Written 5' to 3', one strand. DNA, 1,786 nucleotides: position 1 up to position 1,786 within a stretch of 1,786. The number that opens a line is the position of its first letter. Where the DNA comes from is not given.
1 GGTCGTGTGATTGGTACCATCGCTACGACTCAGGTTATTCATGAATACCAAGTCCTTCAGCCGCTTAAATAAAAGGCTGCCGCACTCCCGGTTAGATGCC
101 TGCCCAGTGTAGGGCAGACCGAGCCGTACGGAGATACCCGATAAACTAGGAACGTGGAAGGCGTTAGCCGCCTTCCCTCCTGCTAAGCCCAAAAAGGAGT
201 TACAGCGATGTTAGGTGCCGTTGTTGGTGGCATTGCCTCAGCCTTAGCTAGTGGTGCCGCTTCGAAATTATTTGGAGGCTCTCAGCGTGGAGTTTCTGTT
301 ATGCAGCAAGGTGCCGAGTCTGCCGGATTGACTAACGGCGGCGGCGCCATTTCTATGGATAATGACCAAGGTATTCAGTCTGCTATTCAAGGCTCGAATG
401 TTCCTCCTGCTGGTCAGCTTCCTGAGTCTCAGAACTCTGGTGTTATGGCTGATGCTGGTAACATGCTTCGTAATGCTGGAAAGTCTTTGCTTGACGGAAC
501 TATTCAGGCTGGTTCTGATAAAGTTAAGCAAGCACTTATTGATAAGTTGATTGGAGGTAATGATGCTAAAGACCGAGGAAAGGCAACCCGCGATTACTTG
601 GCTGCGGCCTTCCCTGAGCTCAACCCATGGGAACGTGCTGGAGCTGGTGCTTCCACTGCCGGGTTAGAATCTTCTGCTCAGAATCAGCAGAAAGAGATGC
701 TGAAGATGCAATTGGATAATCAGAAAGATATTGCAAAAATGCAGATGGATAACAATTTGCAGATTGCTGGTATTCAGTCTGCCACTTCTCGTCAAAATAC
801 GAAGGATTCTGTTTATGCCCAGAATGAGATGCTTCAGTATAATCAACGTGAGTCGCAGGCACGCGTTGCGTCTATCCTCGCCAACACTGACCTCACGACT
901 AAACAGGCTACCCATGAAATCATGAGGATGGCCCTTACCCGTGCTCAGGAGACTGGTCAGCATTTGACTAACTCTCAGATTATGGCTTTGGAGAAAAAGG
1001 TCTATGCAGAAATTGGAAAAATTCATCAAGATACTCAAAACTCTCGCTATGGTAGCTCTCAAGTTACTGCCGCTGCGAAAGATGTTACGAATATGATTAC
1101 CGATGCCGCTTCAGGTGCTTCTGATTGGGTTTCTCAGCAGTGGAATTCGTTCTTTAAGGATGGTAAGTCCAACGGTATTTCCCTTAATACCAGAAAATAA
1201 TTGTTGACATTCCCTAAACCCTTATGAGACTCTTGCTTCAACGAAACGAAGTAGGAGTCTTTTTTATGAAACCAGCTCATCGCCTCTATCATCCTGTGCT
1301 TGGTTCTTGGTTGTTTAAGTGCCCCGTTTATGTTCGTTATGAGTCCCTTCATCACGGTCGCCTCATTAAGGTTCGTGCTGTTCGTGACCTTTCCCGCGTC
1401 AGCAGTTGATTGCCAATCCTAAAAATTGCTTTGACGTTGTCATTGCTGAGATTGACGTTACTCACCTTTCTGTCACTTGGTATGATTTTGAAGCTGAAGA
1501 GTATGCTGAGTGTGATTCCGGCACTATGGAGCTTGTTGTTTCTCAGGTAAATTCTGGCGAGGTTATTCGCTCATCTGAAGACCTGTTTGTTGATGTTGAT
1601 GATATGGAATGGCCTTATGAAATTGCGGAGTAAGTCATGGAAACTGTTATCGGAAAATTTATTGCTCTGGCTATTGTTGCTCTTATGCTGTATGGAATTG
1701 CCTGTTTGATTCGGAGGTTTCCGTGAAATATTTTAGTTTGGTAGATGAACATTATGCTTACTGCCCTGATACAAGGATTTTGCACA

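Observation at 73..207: Expanded G-H spacer with hairpins and a CTG block: candidate complementary-strand (minus) origin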

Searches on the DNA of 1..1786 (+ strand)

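Call 3: search_dna_similar(query=window:1-1786:+, collection=phages, mode=near, max_rows=40)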
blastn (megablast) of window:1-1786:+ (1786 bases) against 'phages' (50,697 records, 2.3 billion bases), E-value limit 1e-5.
Records with a match: 26; places in all: 50; records where one place covers at least 80% of the query: 2.
Best place of each record, by identity: >=99% 3; 90-95% 5; 80-90% 18.
By first word of the organism name: Escherichia 22; Enterobacteria 3; Microviridae 1.
By host as written in the record: - 21; Escherichia coli 2; Escherichia coli strain K12 2; Escherichia coli MG1655 K12 1.
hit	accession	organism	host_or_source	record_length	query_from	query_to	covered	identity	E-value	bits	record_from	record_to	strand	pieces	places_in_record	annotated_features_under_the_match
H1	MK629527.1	Escherichia phage Lilleven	Escherichia coli MG1655 K12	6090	6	1786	91%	92.1%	0e+0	2300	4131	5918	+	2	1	minor spike protein | hypothetical protein (x3) | major spike protein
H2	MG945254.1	Microviridae sp.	dog feces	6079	58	1784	92%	84.6%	0e+0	1613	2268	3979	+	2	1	similar to EcoligPH | similar to hypothetical protein (x2) | similar to EcoligPG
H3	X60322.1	Escherichia phage alpha3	-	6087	1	1200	67%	100.0%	0e+0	2217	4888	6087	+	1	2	whole genome of bacteriophage alpha3 | H: CDS | G: CDS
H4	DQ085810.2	Escherichia phage alpha3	-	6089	1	1200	67%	100.0%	0e+0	2217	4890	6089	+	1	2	H: gpH | G: gpG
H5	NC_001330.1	Escherichia phage alpha3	Escherichia coli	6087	1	1200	67%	100.0%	0e+0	2217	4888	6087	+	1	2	whole genome of bacteriophage alpha3 | H: minor spike protein | G: major spike protein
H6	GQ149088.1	Escherichia phage St-1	Escherichia coli strain K12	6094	1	1200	59%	91.3%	0e+0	1435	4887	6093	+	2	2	H: gpH | G: gpG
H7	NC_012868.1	Escherichia phage St-1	Escherichia coli strain K12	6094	1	1200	59%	91.3%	0e+0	1435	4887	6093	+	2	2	H: minor spike protein | G: major spike protein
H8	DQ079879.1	Escherichia phage NC29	-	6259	58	1200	64%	83.6%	0e+0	1050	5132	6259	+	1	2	H: gpH | G: gpG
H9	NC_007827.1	Escherichia phage NC29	-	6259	58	1200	64%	83.6%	0e+0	1050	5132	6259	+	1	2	H: gpH | G: gpG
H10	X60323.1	Escherichia phage phiK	-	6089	1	1200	59%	90.8%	0e+0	1404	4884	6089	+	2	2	H: CDS | G: CDS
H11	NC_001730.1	Escherichia phage phiK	-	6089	1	1200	59%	90.8%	0e+0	1404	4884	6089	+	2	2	H: hypothetical protein | G: hypothetical protein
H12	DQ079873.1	Enterobacteria phage WA13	-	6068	58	1200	64%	83.5%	0e+0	1044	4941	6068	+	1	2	H: gpH | G: gpG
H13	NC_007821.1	Enterobacteria phage WA13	Escherichia coli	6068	58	1200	64%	83.5%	0e+0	1044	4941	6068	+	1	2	H: minor spike protein | G: major spike protein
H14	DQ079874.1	Escherichia phage WA45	-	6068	58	1200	64%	83.4%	0e+0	1038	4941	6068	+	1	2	H: gpH | G: gpG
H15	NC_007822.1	Escherichia phage WA45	-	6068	58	1200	64%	83.4%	0e+0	1038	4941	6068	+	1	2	H: gpH | G: gpG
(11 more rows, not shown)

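Call 4: search_dna_similar(query=window:60-215:+, collection=phages, mode=distant, max_rows=60, rows=spread)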
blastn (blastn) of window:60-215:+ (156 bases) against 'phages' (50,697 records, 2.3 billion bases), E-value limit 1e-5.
Records with a match: 30; places in all: 30; records where one place covers at least 80% of the query: 30.
Best place of each record, by identity: >=99% 3; 95-99% 9; 90-95% 14; 80-90% 4.
By first word of the organism name: Escherichia 24; Enterobacteria 4; Microviridae 1; Shigella 1.
By host as written in the record: - 24; Escherichia coli 2; Escherichia coli strain K12 2; Escherichia coli MG1655 K12 1; Shigella sonnei 1081 1.
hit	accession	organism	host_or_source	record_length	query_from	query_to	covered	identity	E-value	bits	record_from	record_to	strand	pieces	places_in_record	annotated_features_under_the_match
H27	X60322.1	Escherichia phage alpha3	-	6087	1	156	100%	100.0%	2e-74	282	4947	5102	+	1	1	whole genome of bacteriophage alpha3 | G: CDS | H: CDS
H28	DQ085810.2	Escherichia phage alpha3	-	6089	1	156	100%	100.0%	2e-74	282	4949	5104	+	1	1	G: gpG | H: gpH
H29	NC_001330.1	Escherichia phage alpha3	Escherichia coli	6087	1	156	100%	100.0%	2e-74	282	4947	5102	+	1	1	whole genome of bacteriophage alpha3 | G: major spike protein | H: minor spike protein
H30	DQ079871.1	Escherichia phage ID32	-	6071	1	156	100%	98.1%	7e-69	265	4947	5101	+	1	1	G: gpG | H: gpH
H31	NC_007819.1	Escherichia phage ID32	-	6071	1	156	100%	98.1%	7e-69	265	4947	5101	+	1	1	G: gpG | H: gpH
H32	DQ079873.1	Enterobacteria phage WA13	-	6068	1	156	100%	97.4%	7e-69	264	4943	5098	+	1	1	G: gpG | H: gpH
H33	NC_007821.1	Enterobacteria phage WA13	Escherichia coli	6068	1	156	100%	97.4%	7e-69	264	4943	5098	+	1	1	G: major spike protein | H: minor spike protein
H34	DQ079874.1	Escherichia phage WA45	-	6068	1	156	100%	96.2%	3e-66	255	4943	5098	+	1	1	G: gpG | H: gpH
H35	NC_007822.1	Escherichia phage WA45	-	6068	1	156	100%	96.2%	3e-66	255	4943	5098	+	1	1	G: gpG | H: gpH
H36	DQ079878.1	Enterobacteria phage NC3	-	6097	1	156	100%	95.5%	1e-64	251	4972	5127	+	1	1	G: gpG | H: gpH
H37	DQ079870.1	Escherichia phage ID21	-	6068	1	156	100%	93.6%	9e-61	237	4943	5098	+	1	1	G: gpG | H: gpH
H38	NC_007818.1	Escherichia phage ID21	-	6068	1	156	100%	93.6%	9e-61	237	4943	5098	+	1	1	G: gpG | H: gpH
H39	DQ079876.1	Escherichia phage ID62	-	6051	1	156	100%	92.3%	5e-58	228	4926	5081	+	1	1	G: gpG | H: gpH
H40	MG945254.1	Microviridae sp.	dog feces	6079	1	156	100%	92.3%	5e-58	228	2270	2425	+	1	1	similar to EcoligPG | similar to EcoligPH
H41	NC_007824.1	Escherichia phage ID62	-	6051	1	156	100%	92.3%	5e-58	228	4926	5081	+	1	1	G: gpG | H: gpH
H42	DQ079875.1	Escherichia phage NC28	-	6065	1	156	100%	91.7%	2e-56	224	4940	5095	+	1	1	G: gpG | H: gpH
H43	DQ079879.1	Escherichia phage NC29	-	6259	1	156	100%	91.7%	2e-56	224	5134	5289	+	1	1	G: gpG | H: gpH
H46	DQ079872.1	Escherichia phage NC35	-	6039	1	156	100%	91.0%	2e-55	219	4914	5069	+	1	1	G: gpG | H: gpH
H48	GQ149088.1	Escherichia phage St-1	Escherichia coli strain K12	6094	1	145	93%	95.2%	2e-57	227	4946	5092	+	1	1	G: gpG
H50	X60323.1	Escherichia phage phiK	-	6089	1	145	93%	94.5%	6e-57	224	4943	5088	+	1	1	G: CDS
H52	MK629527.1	Escherichia phage Lilleven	Escherichia coli MG1655 K12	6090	1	145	93%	93.2%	3e-54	215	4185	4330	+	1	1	major spike protein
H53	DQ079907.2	Enterobacteria phage NC6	-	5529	13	145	85%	81.3%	3e-23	113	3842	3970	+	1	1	none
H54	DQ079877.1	Escherichia phage ID52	-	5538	13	145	85%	81.3%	3e-23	113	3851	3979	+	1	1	none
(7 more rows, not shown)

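Call 7: get_annotated_region(hit=H54, flank=1500)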
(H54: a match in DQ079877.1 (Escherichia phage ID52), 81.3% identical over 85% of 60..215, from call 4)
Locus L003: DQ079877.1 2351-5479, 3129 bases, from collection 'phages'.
description: Coliphage ID52, complete genome.
organism: Escherichia phage ID52 (NCBI taxid 338108)
taxonomy: Viruses; Monodnaviria; Sangervirae; Phixviricota; Malgrandaviricetes; Petitvirales; Microviridae; Bullavirinae; Gequatrovirus; Gequatrovirus ID52
host: -; source: -; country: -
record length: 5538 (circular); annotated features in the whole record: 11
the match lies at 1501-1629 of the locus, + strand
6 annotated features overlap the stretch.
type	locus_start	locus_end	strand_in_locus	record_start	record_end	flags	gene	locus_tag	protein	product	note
CDS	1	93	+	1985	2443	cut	D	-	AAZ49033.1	gpD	capsid morphogenesis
CDS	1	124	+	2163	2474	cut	E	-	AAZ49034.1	gpE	cell lysis protein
CDS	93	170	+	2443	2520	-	J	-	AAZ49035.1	gpJ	core protein; DNA condensation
CDS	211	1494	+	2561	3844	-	F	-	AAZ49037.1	gpF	major coat protein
CDS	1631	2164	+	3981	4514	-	G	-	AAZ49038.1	gpG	major spike protein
CDS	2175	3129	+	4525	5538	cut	H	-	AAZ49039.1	gpH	minor spike protein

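Call 19: get_annotated_region(hit=H30, flank=1100)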
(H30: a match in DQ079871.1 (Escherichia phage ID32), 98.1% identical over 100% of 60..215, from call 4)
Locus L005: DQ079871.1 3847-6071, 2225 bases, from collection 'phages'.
description: Coliphage ID32, complete genome.
organism: Escherichia phage ID32 (NCBI taxid 338102)
taxonomy: Viruses; Monodnaviria; Sangervirae; Phixviricota; Malgrandaviricetes; Petitvirales; Microviridae; Bullavirinae; Alphatrevirus; Alphatrevirus ID32
host: -; source: -; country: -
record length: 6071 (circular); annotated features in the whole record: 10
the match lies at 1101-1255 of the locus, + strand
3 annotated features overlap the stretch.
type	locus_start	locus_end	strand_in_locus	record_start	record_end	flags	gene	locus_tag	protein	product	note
CDS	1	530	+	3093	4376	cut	F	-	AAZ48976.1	gpF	major coat protein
CDS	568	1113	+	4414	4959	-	G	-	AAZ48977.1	gpG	major spike protein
CDS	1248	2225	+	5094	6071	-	H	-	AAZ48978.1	gpH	minor spike protein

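Call 20: get_annotated_region(hit=H32, flank=1100)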
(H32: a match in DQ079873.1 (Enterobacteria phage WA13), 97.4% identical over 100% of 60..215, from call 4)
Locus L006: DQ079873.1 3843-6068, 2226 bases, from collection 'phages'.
description: Coliphage WA13, complete genome.
organism: Enterobacteria phage WA13 (NCBI taxid 489828)
taxonomy: Viruses; Monodnaviria; Sangervirae; Phixviricota; Malgrandaviricetes; Petitvirales; Microviridae; Bullavirinae; Alphatrevirus
host: -; source: -; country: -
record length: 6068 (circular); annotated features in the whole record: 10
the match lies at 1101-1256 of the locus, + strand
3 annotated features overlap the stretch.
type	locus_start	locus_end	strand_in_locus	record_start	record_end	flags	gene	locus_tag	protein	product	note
CDS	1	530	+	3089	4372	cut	F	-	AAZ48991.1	gpF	major coat protein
CDS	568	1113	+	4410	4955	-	G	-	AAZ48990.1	gpG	major spike protein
CDS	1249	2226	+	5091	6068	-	H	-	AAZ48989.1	gpH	minor spike protein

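Call 21: get_annotated_region(hit=H34, flank=1100)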
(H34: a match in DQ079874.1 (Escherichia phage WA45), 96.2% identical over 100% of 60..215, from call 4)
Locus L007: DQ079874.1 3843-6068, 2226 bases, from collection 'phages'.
description: Coliphage WA45, complete genome.
organism: Escherichia phage WA45 (NCBI taxid 338105)
taxonomy: Viruses; Monodnaviria; Sangervirae; Phixviricota; Malgrandaviricetes; Petitvirales; Microviridae; Bullavirinae; Alphatrevirus; Alphatrevirus WA45
host: -; source: -; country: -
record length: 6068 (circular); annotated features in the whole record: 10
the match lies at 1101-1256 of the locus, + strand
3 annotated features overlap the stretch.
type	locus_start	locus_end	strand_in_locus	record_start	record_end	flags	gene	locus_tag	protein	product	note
CDS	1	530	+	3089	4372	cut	F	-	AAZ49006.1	gpF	major coat protein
CDS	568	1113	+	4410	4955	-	G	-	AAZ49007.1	gpG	major spike protein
CDS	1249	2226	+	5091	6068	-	H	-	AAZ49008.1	gpH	minor spike protein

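Call 22: get_annotated_region(hit=H36, flank=1100)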
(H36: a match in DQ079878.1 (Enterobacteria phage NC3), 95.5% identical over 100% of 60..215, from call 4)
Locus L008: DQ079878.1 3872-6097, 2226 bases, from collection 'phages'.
description: Coliphage NC3, complete genome.
organism: Enterobacteria phage NC3 (NCBI taxid 338109)
taxonomy: Viruses; Monodnaviria; Sangervirae; Phixviricota; Malgrandaviricetes; Petitvirales; Microviridae; Bullavirinae; Alphatrevirus
host: -; source: -; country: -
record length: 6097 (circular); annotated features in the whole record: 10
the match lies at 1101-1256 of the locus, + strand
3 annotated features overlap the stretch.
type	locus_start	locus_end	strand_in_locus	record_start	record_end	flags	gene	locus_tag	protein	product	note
CDS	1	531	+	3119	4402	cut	F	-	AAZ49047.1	gpF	major coat protein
CDS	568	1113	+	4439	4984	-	G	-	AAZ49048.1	gpG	major spike protein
CDS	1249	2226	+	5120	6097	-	H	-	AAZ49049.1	gpH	minor spike protein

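Call 23: get_annotated_region(hit=H37, flank=1100)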
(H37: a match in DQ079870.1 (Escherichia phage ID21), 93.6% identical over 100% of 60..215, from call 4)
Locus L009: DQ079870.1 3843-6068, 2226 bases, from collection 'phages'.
description: Coliphage ID21, complete genome.
organism: Escherichia phage ID21 (NCBI taxid 338101)
taxonomy: Viruses; Monodnaviria; Sangervirae; Phixviricota; Malgrandaviricetes; Petitvirales; Microviridae; Bullavirinae; Alphatrevirus; Alphatrevirus ID21
host: -; source: -; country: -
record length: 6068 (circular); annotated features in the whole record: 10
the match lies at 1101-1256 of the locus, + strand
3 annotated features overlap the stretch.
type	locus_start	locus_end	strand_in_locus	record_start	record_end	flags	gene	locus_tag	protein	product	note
CDS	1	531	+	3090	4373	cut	F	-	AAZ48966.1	gpF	major coat protein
CDS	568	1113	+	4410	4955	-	G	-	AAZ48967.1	gpG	major spike protein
CDS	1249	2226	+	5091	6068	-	H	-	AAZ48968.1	gpH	minor spike protein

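Call 24: get_annotated_region(hit=H39, flank=1100)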
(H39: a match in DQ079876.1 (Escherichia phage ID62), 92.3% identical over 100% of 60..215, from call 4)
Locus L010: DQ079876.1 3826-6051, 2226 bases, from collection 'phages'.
description: Coliphage ID62, complete genome.
organism: Escherichia phage ID62 (NCBI taxid 338107)
taxonomy: Viruses; Monodnaviria; Sangervirae; Phixviricota; Malgrandaviricetes; Petitvirales; Microviridae; Bullavirinae; Alphatrevirus; Alphatrevirus ID62
host: -; source: -; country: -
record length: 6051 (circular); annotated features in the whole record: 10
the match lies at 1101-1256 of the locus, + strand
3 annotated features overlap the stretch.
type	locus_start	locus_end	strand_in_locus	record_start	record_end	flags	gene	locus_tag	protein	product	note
CDS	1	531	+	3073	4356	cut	F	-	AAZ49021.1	gpF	major coat protein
CDS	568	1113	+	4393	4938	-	G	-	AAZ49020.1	gpG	major spike protein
CDS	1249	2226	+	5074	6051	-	H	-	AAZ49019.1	gpH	minor spike protein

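Call 25: get_annotated_region(hit=H40, flank=1100)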
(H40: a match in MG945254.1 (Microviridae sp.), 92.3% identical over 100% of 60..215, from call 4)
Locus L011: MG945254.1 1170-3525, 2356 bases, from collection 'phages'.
description: UNVERIFIED: Microviridae sp. isolate 2994-1602, complete genome.
organism: Microviridae sp. (NCBI taxid 2202644)
taxonomy: Viruses; Monodnaviria; Sangervirae; Phixviricota; Malgrandaviricetes; Petitvirales; Microviridae
host: -; source: dog feces; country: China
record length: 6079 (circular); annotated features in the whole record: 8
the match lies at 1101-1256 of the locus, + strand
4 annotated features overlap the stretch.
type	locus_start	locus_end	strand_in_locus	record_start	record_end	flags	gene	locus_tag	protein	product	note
misc_feature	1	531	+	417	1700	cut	-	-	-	-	similar to EcoligPF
misc_feature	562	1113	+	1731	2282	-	-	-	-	-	similar to EcoligPG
misc_feature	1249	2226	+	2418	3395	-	-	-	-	-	similar to EcoligPH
misc_feature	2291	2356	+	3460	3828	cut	-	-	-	-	similar to hypothetical protein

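Call 26: get_annotated_region(hit=H42, flank=1100)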
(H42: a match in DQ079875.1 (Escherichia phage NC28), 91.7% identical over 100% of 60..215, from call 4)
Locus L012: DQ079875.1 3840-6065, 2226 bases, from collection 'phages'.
description: Coliphage NC28, complete genome.
organism: Escherichia phage NC28 (NCBI taxid 338106)
taxonomy: Viruses; Monodnaviria; Sangervirae; Phixviricota; Malgrandaviricetes; Petitvirales; Microviridae; Bullavirinae; Alphatrevirus; Alphatrevirus NC28
host: -; source: -; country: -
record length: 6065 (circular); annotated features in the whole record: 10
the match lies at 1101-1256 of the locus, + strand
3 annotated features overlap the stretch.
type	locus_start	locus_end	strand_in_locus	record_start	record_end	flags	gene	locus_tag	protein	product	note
CDS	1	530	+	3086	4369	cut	F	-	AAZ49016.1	gpF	major coat protein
CDS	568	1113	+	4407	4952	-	G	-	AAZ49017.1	gpG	major spike protein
CDS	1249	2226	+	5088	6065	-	H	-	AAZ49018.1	gpH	minor spike protein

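Call 27: get_annotated_region(hit=H43, flank=1100)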
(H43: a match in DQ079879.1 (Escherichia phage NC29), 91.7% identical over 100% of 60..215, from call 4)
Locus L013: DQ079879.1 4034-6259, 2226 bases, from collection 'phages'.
description: Coliphage NC29, complete genome.
organism: Escherichia phage NC29 (NCBI taxid 338110)
taxonomy: Viruses; Monodnaviria; Sangervirae; Phixviricota; Malgrandaviricetes; Petitvirales; Microviridae; Bullavirinae; Alphatrevirus; Alphatrevirus NC29
host: -; source: -; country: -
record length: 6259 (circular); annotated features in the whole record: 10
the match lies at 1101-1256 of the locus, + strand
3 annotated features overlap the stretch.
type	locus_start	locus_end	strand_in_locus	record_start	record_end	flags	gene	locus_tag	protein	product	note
CDS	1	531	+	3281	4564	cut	F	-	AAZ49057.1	gpF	major coat protein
CDS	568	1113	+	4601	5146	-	G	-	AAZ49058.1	gpG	major spike protein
CDS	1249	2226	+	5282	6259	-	H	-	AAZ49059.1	gpH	minor spike protein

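Call 28: get_annotated_region(hit=H46, flank=1100)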
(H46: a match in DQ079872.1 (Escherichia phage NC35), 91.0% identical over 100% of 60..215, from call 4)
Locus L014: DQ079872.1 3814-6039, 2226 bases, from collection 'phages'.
description: Coliphage NC35, complete genome.
organism: Escherichia phage NC35 (NCBI taxid 338103)
taxonomy: Viruses; Monodnaviria; Sangervirae; Phixviricota; Malgrandaviricetes; Petitvirales; Microviridae; Bullavirinae; Alphatrevirus; Alphatrevirus NC35
host: -; source: -; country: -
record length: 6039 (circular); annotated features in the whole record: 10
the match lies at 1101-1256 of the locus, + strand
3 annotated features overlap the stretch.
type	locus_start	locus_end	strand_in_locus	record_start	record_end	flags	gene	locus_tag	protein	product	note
CDS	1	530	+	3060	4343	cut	F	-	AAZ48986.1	gpF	major coat protein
CDS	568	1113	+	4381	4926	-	G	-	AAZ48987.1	gpG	major spike protein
CDS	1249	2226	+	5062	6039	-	H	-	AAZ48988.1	gpH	minor spike protein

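Call 29: get_annotated_region(hit=H48, flank=1100)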
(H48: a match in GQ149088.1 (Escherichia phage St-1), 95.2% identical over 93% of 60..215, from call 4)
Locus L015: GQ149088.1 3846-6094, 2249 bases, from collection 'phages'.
description: Enterobacteria phage St-1, complete genome.
organism: Escherichia phage St-1 (NCBI taxid 10845)
taxonomy: Viruses; Monodnaviria; Sangervirae; Phixviricota; Malgrandaviricetes; Petitvirales; Microviridae; Bullavirinae; Alphatrevirus; Alphatrevirus St1
host: Escherichia coli strain K12; source: -; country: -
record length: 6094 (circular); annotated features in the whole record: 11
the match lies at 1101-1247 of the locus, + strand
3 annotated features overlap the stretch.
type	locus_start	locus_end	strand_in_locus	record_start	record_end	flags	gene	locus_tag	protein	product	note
CDS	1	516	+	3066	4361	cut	F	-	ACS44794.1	gpF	major coat protein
CDS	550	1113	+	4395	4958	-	G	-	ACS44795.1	gpG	major spike protein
CDS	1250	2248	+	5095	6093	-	H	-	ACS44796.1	gpH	minor spike protein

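Call 30: get_annotated_region(hit=H50, flank=1100)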
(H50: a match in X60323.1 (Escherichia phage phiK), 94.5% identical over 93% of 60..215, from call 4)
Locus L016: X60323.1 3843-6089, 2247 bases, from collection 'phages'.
description: Bacteriophage phiK complete genome.
organism: Escherichia phage phiK (NCBI taxid 2507234)
taxonomy: Viruses; Monodnaviria; Sangervirae; Phixviricota; Malgrandaviricetes; Petitvirales; Microviridae; Bullavirinae; Alphatrevirus; Alphatrevirus phiK
host: -; source: -; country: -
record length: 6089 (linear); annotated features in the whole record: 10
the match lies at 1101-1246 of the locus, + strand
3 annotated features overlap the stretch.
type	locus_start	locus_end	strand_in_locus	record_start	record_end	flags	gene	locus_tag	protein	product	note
CDS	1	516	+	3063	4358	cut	F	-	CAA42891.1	-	-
CDS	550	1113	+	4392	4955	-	G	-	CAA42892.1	-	-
CDS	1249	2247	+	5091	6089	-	H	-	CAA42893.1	-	-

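Call 31: get_annotated_region(hit=H52, flank=1100)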
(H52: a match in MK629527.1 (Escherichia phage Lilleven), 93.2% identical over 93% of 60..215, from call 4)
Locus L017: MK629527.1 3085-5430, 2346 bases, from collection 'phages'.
description: Escherichia phage Lilleven, complete genome.
organism: Escherichia phage Lilleven (NCBI taxid 2562234)
taxonomy: Viruses; Monodnaviria; Sangervirae; Phixviricota; Malgrandaviricetes; Petitvirales; Microviridae; Bullavirinae; Alphatrevirus
host: Escherichia coli MG1655 K12; source: wastewater, inlet; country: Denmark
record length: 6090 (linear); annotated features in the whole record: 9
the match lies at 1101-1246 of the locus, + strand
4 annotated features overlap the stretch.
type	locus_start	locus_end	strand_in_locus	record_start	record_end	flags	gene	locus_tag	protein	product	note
CDS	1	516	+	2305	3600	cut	-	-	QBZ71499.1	major coat protein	major coat protein (gpF)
CDS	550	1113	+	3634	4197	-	-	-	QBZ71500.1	major spike protein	protein G; gpG; phage minor structural protein; 60 copies present at the 12 vertices with 5-fold symmetry of Microvirus ...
CDS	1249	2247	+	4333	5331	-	-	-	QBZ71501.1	minor spike protein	One molecule of protein H is located at each of the 12 vertices with 5-fold symmetry. Binds to LPS and is involved in ...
CDS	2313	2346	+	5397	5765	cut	-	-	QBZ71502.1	hypothetical protein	-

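Call 32: get_annotated_region(hit=H53, flank=1100)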
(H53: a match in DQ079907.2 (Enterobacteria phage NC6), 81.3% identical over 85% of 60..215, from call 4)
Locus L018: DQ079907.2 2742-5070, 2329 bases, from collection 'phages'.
description: Coliphage NC6, complete genome.
organism: Enterobacteria phage NC6 (NCBI taxid 338138)
taxonomy: Viruses; Monodnaviria; Sangervirae; Phixviricota; Malgrandaviricetes; Petitvirales; Microviridae; Bullavirinae; Gequatrovirus; Gequatrovirus G4
host: -; source: -; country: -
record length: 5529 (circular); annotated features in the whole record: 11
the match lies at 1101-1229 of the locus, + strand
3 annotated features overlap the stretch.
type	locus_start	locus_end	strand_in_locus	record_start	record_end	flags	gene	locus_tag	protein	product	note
CDS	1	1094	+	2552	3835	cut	F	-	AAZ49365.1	gpF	major coat protein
CDS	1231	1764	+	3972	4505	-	G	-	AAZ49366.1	gpG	major spike protein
CDS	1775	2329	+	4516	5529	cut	H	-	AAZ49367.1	gpH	minor spike protein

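Call 53: search_dna_similar(query=window:73-207:+, collection=plasmids, mode=distant, max_evalue=10, max_rows=20)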
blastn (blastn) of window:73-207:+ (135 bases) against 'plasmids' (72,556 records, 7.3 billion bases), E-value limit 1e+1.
Records with a match: 8; places in all: 8; records where one place covers at least 80% of the query: 4.
Best place of each record, by identity: >=99% 4; 80-90% 2; 60-80% 2.
By first word of the organism name: Escherichia 4; Streptococcus 3; Niallia 1.
By predicted mobility (MOB-suite, as given by PLSDB): non-mobilizable 7; mobilizable 1.
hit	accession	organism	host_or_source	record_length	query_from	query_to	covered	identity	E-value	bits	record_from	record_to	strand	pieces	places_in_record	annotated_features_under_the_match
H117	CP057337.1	Escherichia coli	culture,Pooled sheep faecal samples ...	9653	1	117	87%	82.6%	3e-21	107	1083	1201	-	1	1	none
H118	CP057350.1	Escherichia coli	culture,Pooled sheep faecal samples ...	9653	1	117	87%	82.6%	3e-21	107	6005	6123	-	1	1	none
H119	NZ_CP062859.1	Escherichia coli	Sus scrofa domesticus,feces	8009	1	117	87%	73.6%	1e-7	63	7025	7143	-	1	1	none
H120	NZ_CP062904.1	Escherichia coli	Sus scrofa domesticus,feces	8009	1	117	87%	73.6%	1e-7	63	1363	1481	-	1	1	none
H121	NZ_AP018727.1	Streptococcus dysgalactiae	Seriola dumerili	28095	59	78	15%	100.0%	4e+0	37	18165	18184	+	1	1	DUF1492 domain-containing protein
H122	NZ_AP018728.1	Streptococcus dysgalactiae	Seriola dumerili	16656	59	78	15%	100.0%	4e+0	37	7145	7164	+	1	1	DUF1492 domain-containing protein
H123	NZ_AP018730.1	Streptococcus dysgalactiae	Seriola dumerili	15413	59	78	15%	100.0%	4e+0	37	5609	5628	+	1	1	DUF1492 domain-containing protein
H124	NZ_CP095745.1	Niallia sp. Man26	Penaeus monodon,whole ...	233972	116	135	15%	100.0%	4e+0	37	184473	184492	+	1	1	DUF5011 domain-containing protein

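Call 54: search_rna_families(source=window, threshold=evalue, max_evalue=1)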
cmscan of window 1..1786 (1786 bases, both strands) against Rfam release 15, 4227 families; matches with E-value up to 1: 3.
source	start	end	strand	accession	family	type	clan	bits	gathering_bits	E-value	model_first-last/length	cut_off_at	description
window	553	613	+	RF00323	snoR79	Gene; snRNA; snoRNA; CD-box;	-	20.1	80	0.61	1-65/65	no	Small nucleolar RNA R79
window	675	747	+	RF00176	Tombus_3_IV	Cis-reg;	-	18.7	33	0.58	1-92/92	no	Tombusvirus 3' UTR region IV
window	360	439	-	RF02089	CLRN1-AS1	Gene; lncRNA;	-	16.5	48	0.26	1-79/79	no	CLRN1 antisense RNA 1 conserved region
